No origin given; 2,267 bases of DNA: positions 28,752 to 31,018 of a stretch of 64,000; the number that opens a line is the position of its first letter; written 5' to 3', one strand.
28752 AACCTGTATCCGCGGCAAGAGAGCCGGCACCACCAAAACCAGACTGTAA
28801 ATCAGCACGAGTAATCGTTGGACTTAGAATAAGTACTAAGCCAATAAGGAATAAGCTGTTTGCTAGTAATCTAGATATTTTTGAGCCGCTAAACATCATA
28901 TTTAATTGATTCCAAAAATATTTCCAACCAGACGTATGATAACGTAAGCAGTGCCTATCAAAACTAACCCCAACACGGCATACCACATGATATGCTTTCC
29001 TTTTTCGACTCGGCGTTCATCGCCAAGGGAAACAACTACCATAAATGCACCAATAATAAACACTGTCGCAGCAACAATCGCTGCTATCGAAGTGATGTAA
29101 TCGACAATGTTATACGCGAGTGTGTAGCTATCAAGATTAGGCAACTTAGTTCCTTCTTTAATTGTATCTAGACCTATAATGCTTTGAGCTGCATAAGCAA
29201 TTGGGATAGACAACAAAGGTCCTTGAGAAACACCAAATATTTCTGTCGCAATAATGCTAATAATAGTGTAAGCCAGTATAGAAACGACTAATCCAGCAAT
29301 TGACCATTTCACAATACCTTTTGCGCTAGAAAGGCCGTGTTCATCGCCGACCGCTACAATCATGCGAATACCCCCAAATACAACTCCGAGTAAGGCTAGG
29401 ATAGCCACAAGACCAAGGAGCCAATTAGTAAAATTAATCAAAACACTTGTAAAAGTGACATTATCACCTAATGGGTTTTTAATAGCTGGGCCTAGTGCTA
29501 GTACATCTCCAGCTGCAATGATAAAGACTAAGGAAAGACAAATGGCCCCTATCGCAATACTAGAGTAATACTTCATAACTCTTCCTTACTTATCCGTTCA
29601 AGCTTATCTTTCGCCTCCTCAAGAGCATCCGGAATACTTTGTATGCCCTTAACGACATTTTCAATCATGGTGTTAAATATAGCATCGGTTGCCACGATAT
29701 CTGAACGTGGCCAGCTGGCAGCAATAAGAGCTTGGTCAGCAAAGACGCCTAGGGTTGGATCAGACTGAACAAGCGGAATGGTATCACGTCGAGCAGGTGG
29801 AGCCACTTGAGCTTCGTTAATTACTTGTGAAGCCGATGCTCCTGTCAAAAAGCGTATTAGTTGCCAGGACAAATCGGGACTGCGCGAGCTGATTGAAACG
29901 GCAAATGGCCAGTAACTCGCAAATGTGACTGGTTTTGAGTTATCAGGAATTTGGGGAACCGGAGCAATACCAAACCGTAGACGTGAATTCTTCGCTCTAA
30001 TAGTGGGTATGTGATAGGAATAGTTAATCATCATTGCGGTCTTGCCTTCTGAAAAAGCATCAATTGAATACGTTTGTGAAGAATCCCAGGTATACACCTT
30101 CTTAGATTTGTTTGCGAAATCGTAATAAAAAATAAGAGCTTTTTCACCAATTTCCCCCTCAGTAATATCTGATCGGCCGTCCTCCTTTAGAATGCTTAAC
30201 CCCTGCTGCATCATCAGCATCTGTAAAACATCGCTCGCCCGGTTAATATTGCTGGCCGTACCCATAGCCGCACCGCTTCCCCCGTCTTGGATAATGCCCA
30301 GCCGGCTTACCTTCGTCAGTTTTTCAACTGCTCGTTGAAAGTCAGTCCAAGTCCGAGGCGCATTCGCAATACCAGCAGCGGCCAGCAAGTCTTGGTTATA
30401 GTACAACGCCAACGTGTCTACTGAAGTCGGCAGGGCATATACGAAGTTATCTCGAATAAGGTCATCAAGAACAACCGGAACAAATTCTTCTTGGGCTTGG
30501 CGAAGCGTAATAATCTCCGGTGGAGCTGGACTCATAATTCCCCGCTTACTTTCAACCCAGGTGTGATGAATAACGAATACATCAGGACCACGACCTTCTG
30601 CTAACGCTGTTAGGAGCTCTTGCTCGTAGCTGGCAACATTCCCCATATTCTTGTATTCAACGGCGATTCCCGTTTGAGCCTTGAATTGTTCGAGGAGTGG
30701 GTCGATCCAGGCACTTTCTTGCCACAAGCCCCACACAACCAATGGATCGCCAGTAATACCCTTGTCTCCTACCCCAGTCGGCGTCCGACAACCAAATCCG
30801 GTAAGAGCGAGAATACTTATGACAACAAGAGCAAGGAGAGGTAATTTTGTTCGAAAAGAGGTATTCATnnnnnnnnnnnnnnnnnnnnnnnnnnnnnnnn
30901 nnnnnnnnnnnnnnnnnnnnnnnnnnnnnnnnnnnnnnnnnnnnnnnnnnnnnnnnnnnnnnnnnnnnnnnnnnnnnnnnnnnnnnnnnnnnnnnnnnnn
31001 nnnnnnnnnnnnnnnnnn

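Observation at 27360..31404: Operon of five tandem pilin-like two-helix modules (one a fused double) with a solute-binding lipoprotein and a methyltransferase, downstream of gyrA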

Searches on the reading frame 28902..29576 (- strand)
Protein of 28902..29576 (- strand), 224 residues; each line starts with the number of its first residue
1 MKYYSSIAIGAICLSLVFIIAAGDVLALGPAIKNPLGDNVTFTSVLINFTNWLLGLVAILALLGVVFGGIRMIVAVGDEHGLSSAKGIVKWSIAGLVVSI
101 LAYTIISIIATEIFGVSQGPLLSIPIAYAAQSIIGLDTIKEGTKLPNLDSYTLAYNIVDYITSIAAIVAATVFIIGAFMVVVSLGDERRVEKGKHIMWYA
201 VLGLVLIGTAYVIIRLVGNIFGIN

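Call 3: search_protein_families(library=pfam, proteins=[window:28902-29576:-], max_evalue=0.1)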
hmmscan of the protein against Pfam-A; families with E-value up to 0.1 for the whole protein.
window:28902-29576:- (224 aa): 2 families
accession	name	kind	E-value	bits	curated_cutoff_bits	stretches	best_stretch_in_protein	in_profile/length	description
PF18895.5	T4SS_pilin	-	1.2e-16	61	26.6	2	151-216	6-70/71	Type IV secretion system pilin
PF06195.18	DUF996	-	0.018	15.7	31.3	1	32-111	16-95/138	Protein of unknown function (DUF996)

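Call 4: search_protein_families(library=ncbifam, proteins=[window:28902-29576:-], max_evalue=0.1)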
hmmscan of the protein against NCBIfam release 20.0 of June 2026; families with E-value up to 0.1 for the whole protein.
window:28902-29576:- (224 aa): 2 families
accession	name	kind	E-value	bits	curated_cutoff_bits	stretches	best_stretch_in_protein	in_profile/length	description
NF045849.1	ICE_MMCAP2_0565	equivalog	0.0034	17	40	1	157-217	16-76/80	Mbov_0395 family pilin-like conjugal transfer protein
NF046050.1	CPBP_fam_MroQ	equivalog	0.021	14.2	270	1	85-118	78-111/243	intramembrane glutamic endopeptidase MroQ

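Call 18: find_encoding_contigs(protein=window:28902-29576:-, flank=10000, max_places=6)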
Protein window:28902-29576:- (224 aa): 4 contigs read that carry it; 2 places shown.
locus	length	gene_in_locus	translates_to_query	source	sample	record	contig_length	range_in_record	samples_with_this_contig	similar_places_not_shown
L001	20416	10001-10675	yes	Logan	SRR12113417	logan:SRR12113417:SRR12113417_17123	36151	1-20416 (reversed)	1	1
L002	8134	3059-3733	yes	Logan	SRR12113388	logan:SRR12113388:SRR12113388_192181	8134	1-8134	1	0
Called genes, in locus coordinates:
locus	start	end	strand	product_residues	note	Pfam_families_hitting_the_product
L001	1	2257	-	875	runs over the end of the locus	PF00690:Cation_ATPase_N, PF00122:E1-E2_ATPase, PF00702:Hydrolase, PF13246:Cation_ATPase, PF00689:Cation_ATPase_C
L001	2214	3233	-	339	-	-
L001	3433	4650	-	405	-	PF21710:Spt6_S1 (faint), PF23459:S1_RRP5 (faint), PF21543:CvfB_2nd (faint), PF00575:S1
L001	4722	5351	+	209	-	PF13483:Lactamase_B_3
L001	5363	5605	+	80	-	-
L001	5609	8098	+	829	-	PF00521:DNA_topoisoIV, PF03989:DNA_gyraseA_C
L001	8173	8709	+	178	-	PF01209:Ubie_methyltran, PF13847:Methyltransf_31, PF13649:Methyltransf_25, PF08241:Methyltransf_11, PF08242:Methyltransf_12 (weak)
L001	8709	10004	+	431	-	PF01547:SBP_bac_1, PF13416:SBP_bac_8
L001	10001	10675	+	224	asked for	PF18895:T4SS_pilin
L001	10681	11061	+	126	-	PF04956:TrbC (weak), PF18895:T4SS_pilin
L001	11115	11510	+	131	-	PF04956:TrbC (weak), PF18895:T4SS_pilin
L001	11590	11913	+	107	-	PF04956:TrbC (weak), PF18895:T4SS_pilin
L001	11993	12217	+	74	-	-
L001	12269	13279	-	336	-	-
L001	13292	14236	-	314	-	-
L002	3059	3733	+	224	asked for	PF18895:T4SS_pilin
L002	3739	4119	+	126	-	PF04956:TrbC (weak), PF18895:T4SS_pilin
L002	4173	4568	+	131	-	PF04956:TrbC (weak), PF18895:T4SS_pilin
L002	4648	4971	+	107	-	PF04956:TrbC (weak), PF18895:T4SS_pilin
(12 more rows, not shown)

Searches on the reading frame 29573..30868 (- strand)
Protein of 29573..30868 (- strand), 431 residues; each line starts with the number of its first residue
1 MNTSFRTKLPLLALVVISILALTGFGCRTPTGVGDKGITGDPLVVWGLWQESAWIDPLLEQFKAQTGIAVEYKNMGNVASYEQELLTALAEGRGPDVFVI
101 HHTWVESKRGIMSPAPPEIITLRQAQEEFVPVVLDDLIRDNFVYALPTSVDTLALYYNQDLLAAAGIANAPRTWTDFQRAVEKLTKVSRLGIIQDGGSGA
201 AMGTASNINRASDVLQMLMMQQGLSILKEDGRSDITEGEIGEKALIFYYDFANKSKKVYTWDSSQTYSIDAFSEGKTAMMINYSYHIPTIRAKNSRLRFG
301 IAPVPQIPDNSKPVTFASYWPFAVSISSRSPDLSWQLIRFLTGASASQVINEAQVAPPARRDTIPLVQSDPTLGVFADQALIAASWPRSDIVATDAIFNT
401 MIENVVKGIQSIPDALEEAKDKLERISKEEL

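Call 3: search_protein_families(library=pfam, proteins=[window:29573-30868:-], max_evalue=0.1)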
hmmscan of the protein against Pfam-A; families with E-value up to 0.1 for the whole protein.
window:29573-30868:- (431 aa): 4 families
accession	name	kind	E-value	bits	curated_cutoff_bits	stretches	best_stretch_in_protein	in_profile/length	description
PF01547.30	SBP_bac_1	-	3.6e-34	119.6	26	1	52-346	7-305/307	Bacterial extracellular solute-binding protein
PF13416.11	SBP_bac_8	-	1.5e-27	97.6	27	1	59-354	3-256/279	Bacterial extracellular solute-binding protein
PF13343.11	SBP_bac_6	-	0.012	15.5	24.6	0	135-177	47-86/245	Bacterial extracellular solute-binding protein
PF13531.11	SBP_bac_11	-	0.046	13.9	25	0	53-105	11-59/227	Bacterial extracellular solute-binding protein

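Call 4: search_protein_families(library=ncbifam, proteins=[window:29573-30868:-], max_evalue=0.1)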
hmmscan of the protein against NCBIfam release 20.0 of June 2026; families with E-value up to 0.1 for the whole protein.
window:29573-30868:- (431 aa): 5 families
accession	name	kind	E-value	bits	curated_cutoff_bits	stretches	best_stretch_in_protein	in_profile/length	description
NF007011.0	PRK09474.1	equivalog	5.7e-18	64.9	291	1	54-424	45-395/396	maltose/maltodextrin ABC transporter substrate-binding protein MalE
NF053763.1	ABCarbgalBndGanS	equivalog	4.6e-15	55.3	700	2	40-185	38-180/420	galactooligosaccharide ABC transporter substrate-binding protein GanS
NF008211.0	PRK10974.1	equivalog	0.0017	17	411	1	142-187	137-184/439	sn-glycerol-3-phosphate ABC transporter substrate-binding protein UgpB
TIGR03850.1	bind_CPR_0540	equivalog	0.0053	15.4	299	0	140-180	148-187/437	carbohydrate ABC transporter substrate-binding protein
TIGR03851.1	chitin_NgcE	equivalog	0.0065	15.4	399.65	1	127-188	137-197/450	N-acetylglucosamine/diacetylchitobiose ABC transporter substrate-binding protein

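Call 17: find_homologous_proteins(query=window:29573-30868:-, max_evalue=1e-10)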
Query window:29573-30868:- (431 aa): 348 proteins with E <= 1e-10 among 8000 candidates; the best 120 are listed.
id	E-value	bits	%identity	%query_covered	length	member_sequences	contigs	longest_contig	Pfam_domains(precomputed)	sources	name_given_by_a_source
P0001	1.9e-284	961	100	100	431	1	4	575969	PF13416.12,PF01547.31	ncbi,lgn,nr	ncbi:MAG: extracellular solute-binding protein [Candidatus Andersenbacteria bacterium]|nr:extracellu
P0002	2.4e-193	661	67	99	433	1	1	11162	PF13531.12,PF13416.12,PF01547.31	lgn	-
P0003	2.0e-186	638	67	97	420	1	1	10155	PF13416.12,PF01547.31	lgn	-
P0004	2.3e-185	634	68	95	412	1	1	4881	PF13416.12,PF01547.31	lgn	-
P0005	1.1e-184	632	67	97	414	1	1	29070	PF13531.12,PF13416.12,PF01547.31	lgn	-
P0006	1.9e-184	631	66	98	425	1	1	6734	PF13531.12,PF13416.12,PF01547.31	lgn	-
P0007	5.6e-183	626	67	97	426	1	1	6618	PF13531.12,PF13416.12,PF01547.31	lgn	-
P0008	4.7e-180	617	65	97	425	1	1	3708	PF13416.12,PF01547.31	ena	-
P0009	3.5e-178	611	66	98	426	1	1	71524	PF13416.12,PF01547.31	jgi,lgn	-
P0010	5.3e-177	607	65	95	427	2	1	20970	PF13416.12,PF01547.31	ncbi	-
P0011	1.2e-176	606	65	97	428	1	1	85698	PF13531.12,PF13416.12,PF01547.31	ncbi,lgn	ncbi:MAG: extracellular solute-binding protein [Candidatus Andersenbacteria bacterium]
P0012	6.7e-173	593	63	94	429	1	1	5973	PF13531.12,PF13416.12,PF01547.31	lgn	-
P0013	2.9e-172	591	65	96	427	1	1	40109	PF13416.12,PF01547.31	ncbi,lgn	ncbi:MAG: extracellular solute-binding protein [Candidatus Andersenbacteria bacterium]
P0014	1.2e-171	589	63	97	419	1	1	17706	PF13416.12,PF01547.31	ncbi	-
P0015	4.8e-169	581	61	99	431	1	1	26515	PF13416.12,PF01547.31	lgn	-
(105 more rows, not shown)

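Call 20: find_related_loci(query=A1, collection=genome_contigs, flank=10000)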
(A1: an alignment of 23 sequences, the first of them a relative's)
Query A1 (431 aa) in genome_contigs; peptide patterns used: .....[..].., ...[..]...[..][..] (x = any residue, [..] = any of these).
77 stretches matched a pattern; 46 encode a relative of the query (tblastn E <= 1e-3); 45 distinct loci.
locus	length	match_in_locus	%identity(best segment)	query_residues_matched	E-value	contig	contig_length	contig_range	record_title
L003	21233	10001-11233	65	11-426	0e+0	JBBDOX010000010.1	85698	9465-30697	MAG: Candidatus Andersenbacteria bacterium isolate LejiaB_49_17 Lejia_B_357_length_85698_cov_11, whole genome shotgun se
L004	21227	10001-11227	65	11-424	7e-180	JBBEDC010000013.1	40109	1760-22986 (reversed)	MAG: Candidatus Andersenbacteria bacterium isolate LejiaF_48_14 Lejia_F_1445_length_40109_cov_9, whole genome shotgun se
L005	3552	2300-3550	64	1-422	0e+0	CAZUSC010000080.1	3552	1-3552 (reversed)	MAG TPA_asm: uncultured Candidatus Saccharibacteria bacterium isolate binchicken_co203_424 genome assembly, contig: k141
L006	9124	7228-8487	63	5-426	1e-173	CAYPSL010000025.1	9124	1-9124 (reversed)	MAG TPA_asm: uncultured Candidatus Saccharibacteria bacterium isolate binchicken_co105_409 genome assembly, contig: NODE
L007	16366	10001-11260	62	5-426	6e-173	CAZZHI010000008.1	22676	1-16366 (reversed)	MAG TPA_asm: uncultured Candidatus Saccharibacteria bacterium isolate SRP286056_co1_201 genome assembly, contig: NODE_26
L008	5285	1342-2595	62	7-426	6e-175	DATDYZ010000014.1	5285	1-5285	MAG TPA_asm: Candidatus Andersenbacteria bacterium isolate SMAG_U8178 k141_1535338, whole genome shotgun sequence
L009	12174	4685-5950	61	4-426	1e-171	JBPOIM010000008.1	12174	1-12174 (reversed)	MAG: Candidatus Anderseniibacteriota bacterium isolate MAG_1567 c_000000551408, whole genome shotgun sequence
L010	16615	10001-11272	61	1-427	5e-171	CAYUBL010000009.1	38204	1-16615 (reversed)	MAG TPA_asm: uncultured Candidatus Saccharibacteria bacterium isolate SRP170004_co1_552 genome assembly, contig: NODE_14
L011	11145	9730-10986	61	6-426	5e-170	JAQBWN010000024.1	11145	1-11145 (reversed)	MAG: bacterium isolate casp150-mb.232 NODE_14984_length_11145_cov_0.077947, whole genome shotgun sequence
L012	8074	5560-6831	61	1-427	6e-169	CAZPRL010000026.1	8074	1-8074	MAG TPA_asm: uncultured Candidatus Saccharibacteria bacterium isolate SRP136066_co1_37 genome assembly, contig: NODE_133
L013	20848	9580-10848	60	1-426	4e-168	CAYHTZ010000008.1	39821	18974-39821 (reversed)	MAG TPA_asm: uncultured Candidatus Saccharibacteria bacterium isolate ERP119705_co17_339 genome assembly, contig: NODE_9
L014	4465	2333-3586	61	7-426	2e-171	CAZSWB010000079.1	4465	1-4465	MAG TPA_asm: uncultured Candidatus Saccharibacteria bacterium isolate SRP319275_co1_141 genome assembly, contig: NODE_29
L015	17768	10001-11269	60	6-430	5e-166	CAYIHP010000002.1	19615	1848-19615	MAG TPA_asm: uncultured Candidatus Saccharibacteria bacterium isolate ERP119705_co21_154 genome assembly, contig: NODE_3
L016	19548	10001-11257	57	1-426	6e-163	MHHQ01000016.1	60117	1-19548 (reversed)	MAG: Candidatus Andersenbacteria bacterium RIFCSPHIGHO2_02_FULL_46_16 rifcsphigho2_02_scaffold_3241, whole genome shotgu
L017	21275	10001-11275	58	2-426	2e-162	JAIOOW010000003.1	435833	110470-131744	MAG: Candidatus Andersenbacteria bacterium isolate LakeFargette_0920_ALND_MAG_45_23 LacPavin_0920_ALND_scaffold_352731,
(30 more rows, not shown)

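Call 38: predict_structure(alignment_id=A1)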
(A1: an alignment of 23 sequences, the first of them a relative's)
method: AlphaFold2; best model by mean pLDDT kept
length: 431 residues; sequences in the alignment: 23
mean_pLDDT: 80.6   pTM: 0.79
mean pLDDT of the five models: 80.6, 79.2, 55.1, 53.4, 52.9
residues with pLDDT >= 90: 164; 70-90: 177; 50-70: 43; < 50: 47
segments of 3 or more residues with pLDDT < 50: 24-38, 191-208, 257-267
pLDDT, mean of each block of 10 residues (from residue 1): 60 78 47 44 89 91 96 84 90 93 88 97 96 92 95 88 86 86 67 45 41 85 86 87 83 54 44 70 81 77 83 86 95 97 93 90 91 91 84 82 81 93 81 41
secondary structure, 60 per line:
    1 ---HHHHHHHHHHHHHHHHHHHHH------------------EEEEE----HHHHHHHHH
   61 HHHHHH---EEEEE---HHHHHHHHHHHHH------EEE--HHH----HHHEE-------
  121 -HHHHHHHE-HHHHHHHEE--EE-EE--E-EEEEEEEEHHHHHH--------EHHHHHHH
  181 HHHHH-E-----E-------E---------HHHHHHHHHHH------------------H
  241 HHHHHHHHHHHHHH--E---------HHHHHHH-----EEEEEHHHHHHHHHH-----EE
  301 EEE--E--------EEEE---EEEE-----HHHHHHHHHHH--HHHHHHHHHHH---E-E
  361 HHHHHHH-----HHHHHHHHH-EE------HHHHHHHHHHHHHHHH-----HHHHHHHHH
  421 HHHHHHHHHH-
elements in order: H4-24 E43-47 H52-66 E70-74 H78-90 E97-99 H122-128 H131-137 E151-158 H159-164 H174-185 H211-221 H240-254 H267-273 E279-283 H284-293 E299-303 E315-318 E322-325 H331-341 H344-354 H361-367 H373-381 H391-406 H412-430

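Call 40: search_solved_structures(query=A1, max_evalue=0.00001)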
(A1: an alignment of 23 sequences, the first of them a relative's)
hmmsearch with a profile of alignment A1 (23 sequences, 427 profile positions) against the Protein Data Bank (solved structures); distinct sequences matched with E-value up to 0.00001: 486 (the best 60 are shown).
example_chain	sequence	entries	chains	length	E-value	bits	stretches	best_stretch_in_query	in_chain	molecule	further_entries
8jbg_B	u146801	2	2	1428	1.6e-29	105.8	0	228-419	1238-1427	Neuromedin-K receptor (NK3R-pFastbac1) | NK3R-pFastbac1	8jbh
9vus_A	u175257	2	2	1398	9.5e-29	103.2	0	36-174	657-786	Soluble cytochrome b562,2-oxoglutarate receptor 1,Soluble cytochrome b562,2-oxoglutarate r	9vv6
5ci5_A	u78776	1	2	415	6.1e-26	94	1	38-422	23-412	Extracellular solute-binding protein family 1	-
2gha_A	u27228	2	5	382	5.1e-23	84.4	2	260-421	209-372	maltose ABC transporter, periplasmic maltose-binding protein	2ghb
6dtu_A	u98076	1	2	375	7.5e-23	83.8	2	260-420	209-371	maltose-binding protein MalE1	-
1eu8_A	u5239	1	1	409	1.1e-22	83.3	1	44-424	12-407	TREHALOSE/MALTOSE BINDING PROTEIN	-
4qrz_A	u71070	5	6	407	3.1e-22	81.8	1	33-185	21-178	ABC-TYPE SUGAR TRANSPORTER | ABC transporter, substrate binding protein (Sugar)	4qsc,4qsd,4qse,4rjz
6dts_A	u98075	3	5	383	3.2e-22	81.8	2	266-421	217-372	maltose-binding protein MalE2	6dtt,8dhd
4r9f_A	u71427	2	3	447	9e-22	80.3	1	7-418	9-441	MBP1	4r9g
2fnc_A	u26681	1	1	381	1e-21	80.1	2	266-421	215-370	maltose ABC transporter, periplasmic maltose-binding protein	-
5ysb_A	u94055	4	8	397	1.1e-21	80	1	33-183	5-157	Lin1841 protein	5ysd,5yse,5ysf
3k01_A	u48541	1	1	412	4e-21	78.1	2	217-422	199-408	Acarbose/maltose binding protein GacH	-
3jzj_A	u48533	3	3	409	4.6e-21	77.9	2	217-422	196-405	Acarbose/maltose binding protein GacH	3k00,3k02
3uor_A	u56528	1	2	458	2.5e-20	75.5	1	36-182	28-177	ABC transporter sugar binding protein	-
2zyk_A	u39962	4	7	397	1.1e-19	73.4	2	266-419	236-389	Solute-binding protein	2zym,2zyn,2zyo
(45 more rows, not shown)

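Call 42: fold_search(model_id=the predicted structure, library=pdb)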
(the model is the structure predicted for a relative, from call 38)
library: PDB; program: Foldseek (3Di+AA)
matches with E <= 10: 1612; with E <= 0.001: 1134
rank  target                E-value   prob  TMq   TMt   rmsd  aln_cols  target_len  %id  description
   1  5ysf_A                3.8e-24  1.00  0.73  0.81   3.9       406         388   19  Crystal structure of beta-1,2-glucooligosaccharide binding protein in complex with sophoropentaose (released 2018-05-02)
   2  3uor_A                1.9e-23  1.00  0.78  0.84   3.1       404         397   22  The structure of the sugar-binding protein MalE from the phytopathogen Xanthomonas citri (released 2011-12-14)
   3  5yse_A                3.0e-23  1.00  0.75  0.82   3.7       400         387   19  Crystal structure of beta-1,2-glucooligosaccharide binding protein in complex with sophorotetraose (released 2018-05-02)
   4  6dtu_A                3.0e-23  1.00  0.69  0.78   4.1       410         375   20  Maltotetraose bound T. maritima MalE1 (released 2018-09-19)
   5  5yse_B                4.6e-23  1.00  0.73  0.80   4.0       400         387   20  Crystal structure of beta-1,2-glucooligosaccharide binding protein in complex with sophorotetraose (released 2018-05-02)
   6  2gha_A                8.2e-23  1.00  0.69  0.78   4.0       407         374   21  Thermotoga maritima maltotriose binding protein bound with maltotriose (released 2007-02-06)
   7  5ysd_A                1.2e-22  1.00  0.74  0.82   3.9       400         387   19  Crystal structure of beta-1,2-glucooligosaccharide binding protein in complex with sophorotriose (released 2018-05-02)
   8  3uor_B                1.6e-22  1.00  0.76  0.82   3.4       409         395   23  The structure of the sugar-binding protein MalE from the phytopathogen Xanthomonas citri (released 2011-12-14)
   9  5ysd_B                1.6e-22  1.00  0.74  0.81   4.0       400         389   19  Crystal structure of beta-1,2-glucooligosaccharide binding protein in complex with sophorotriose (released 2018-05-02)
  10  2fnc_A                3.1e-22  1.00  0.70  0.78   3.9       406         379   21  Thermotoga maritima maltotriose binding protein bound with maltotriose. (released 2007-01-16)
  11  2ghb_B                3.4e-22  1.00  0.70  0.80   3.6       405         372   20  Thermotoga maritima maltotriose binding protein, ligand free form (released 2007-02-06)
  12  2gha_B                4.3e-22  1.00  0.70  0.80   3.7       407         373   20  Thermotoga maritima maltotriose binding protein bound with maltotriose (released 2007-02-06)
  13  6dts_B                4.5e-22  1.00  0.70  0.79   3.9       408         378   21  Maltotetraose bound T. maritima MalE2 (released 2018-09-19)
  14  2ghb_A                9.9e-22  1.00  0.68  0.77   4.5       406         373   20  Thermotoga maritima maltotriose binding protein, ligand free form (released 2007-02-06)
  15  3jzj_A                1.2e-21  1.00  0.73  0.80   3.8       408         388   20  Crystal structures of the GacH receptor of Streptomyces glaucescens GLA.O in the unliganded form and in complex with a (released 2010-02-16)
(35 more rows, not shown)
